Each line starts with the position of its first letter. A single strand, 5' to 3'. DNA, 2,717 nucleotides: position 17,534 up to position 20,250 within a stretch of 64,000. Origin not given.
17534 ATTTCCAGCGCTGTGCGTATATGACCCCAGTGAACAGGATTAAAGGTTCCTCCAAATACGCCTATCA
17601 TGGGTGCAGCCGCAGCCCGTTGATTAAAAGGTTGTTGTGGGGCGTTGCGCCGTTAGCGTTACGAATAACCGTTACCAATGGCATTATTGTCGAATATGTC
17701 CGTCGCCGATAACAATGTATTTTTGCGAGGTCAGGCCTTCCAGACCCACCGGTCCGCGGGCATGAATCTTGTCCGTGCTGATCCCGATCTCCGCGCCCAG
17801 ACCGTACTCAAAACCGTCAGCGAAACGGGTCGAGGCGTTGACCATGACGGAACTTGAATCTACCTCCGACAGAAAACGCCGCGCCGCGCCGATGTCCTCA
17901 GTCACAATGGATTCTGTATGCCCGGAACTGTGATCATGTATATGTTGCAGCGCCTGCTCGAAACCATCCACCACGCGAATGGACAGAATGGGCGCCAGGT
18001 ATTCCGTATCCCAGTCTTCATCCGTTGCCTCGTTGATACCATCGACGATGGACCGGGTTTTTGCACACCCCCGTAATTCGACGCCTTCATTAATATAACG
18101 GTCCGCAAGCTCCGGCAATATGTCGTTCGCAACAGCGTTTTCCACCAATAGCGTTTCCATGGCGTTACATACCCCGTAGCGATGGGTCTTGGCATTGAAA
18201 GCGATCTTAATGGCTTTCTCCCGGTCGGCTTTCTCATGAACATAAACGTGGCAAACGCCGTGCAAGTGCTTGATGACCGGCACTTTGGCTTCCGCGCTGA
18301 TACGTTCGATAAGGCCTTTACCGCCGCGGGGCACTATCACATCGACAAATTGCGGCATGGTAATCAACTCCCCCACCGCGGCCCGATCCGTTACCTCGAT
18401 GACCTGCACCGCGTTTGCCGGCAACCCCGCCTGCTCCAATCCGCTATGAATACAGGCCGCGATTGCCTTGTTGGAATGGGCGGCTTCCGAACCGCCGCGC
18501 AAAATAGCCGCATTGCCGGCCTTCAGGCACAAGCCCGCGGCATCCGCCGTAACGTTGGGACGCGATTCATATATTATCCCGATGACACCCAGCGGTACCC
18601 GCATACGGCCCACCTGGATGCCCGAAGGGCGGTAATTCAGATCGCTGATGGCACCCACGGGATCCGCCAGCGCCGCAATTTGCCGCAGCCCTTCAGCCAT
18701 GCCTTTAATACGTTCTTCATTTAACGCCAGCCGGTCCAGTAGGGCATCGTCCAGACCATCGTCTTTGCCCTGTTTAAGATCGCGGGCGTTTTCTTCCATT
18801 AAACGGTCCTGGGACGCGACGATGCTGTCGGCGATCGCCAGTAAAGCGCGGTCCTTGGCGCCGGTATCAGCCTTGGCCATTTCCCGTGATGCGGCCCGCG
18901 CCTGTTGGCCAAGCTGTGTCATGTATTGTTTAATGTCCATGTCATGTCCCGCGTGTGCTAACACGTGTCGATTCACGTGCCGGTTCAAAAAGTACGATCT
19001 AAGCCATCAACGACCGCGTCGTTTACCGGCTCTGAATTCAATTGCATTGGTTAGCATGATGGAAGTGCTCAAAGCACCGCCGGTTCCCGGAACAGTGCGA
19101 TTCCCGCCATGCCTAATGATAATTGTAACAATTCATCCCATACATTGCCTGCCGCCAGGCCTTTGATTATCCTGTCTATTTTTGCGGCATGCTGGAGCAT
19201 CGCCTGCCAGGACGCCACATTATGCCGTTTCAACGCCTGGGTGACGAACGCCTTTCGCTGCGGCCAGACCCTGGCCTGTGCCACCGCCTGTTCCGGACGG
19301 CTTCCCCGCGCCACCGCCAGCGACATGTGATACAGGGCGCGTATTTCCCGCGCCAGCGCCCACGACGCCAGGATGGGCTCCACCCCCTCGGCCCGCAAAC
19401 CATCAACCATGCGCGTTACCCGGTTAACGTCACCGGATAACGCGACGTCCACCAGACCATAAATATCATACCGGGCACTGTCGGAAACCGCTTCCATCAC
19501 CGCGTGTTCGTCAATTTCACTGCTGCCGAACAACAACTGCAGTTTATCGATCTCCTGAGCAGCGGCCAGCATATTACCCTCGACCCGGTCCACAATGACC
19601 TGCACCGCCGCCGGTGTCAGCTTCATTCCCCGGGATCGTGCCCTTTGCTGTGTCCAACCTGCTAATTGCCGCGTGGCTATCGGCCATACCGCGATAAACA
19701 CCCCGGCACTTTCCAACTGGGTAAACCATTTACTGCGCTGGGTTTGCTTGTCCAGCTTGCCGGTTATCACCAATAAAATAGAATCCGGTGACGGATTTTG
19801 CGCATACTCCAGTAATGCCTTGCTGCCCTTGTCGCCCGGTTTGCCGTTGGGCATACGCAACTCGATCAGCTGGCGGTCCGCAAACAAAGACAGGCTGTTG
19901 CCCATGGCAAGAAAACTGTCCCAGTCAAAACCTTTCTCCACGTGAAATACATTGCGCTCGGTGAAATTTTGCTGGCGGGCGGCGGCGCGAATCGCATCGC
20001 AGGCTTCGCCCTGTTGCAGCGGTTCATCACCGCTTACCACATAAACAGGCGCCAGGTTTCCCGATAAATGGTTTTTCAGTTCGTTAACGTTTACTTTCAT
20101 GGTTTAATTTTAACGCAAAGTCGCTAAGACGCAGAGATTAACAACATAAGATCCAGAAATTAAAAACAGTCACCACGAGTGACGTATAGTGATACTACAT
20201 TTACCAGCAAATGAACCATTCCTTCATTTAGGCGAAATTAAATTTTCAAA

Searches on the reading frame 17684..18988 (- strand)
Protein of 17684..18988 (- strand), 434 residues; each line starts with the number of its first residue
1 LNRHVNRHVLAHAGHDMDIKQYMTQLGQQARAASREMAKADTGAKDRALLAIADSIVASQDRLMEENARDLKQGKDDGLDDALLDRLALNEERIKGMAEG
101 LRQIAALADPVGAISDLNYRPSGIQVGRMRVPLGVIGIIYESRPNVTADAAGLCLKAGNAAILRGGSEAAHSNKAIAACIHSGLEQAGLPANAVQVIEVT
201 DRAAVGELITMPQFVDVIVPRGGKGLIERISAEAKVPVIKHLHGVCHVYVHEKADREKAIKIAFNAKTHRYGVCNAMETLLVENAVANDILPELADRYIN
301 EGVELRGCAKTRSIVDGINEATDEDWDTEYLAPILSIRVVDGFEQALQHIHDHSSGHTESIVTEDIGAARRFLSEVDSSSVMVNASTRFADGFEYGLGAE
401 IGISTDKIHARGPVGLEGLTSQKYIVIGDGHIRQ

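Call 50: search_protein_families(library=pfam, proteins=[window:17684-18988:-], max_evalue=0.00001)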
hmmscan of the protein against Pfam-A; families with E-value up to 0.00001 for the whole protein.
window:17684-18988:- (434 aa): 1 family
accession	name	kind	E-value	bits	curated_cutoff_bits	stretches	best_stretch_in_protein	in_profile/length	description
PF00171.27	Aldedh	-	1.9e-27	96.4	23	2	27-298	35-293/461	Aldehyde dehydrogenase family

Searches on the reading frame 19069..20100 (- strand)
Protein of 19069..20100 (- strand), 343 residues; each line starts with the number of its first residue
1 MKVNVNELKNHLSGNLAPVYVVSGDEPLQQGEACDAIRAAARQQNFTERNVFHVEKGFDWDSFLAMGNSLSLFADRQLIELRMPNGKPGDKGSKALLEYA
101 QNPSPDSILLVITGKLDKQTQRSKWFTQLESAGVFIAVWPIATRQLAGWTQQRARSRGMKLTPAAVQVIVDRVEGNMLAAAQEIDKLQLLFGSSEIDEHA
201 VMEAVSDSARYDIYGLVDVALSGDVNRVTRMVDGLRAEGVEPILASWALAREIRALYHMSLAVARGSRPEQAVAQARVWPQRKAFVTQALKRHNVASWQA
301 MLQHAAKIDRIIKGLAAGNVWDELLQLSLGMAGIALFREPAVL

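Call 50: search_protein_families(library=pfam, proteins=[window:19069-20100:-], max_evalue=0.00001)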
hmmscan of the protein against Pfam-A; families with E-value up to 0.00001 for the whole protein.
window:19069-20100:- (343 aa): 3 families
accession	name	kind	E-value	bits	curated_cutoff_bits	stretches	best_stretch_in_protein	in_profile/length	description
PF06144.19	DNA_pol3_delta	-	1.6e-16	60.8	21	1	20-132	1-117/124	DNA polymerase III, delta subunit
PF14840.11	DNA_pol3_delt_C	-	5.4e-10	40.1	27.3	1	216-335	4-122/125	Processivity clamp loader gamma complex DNA pol III C-term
PF21694.2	DNA_pol3_delta_C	-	3e-07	30.9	27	1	212-313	3-104/121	DNA polymerase III delta subunit, C-terminal domain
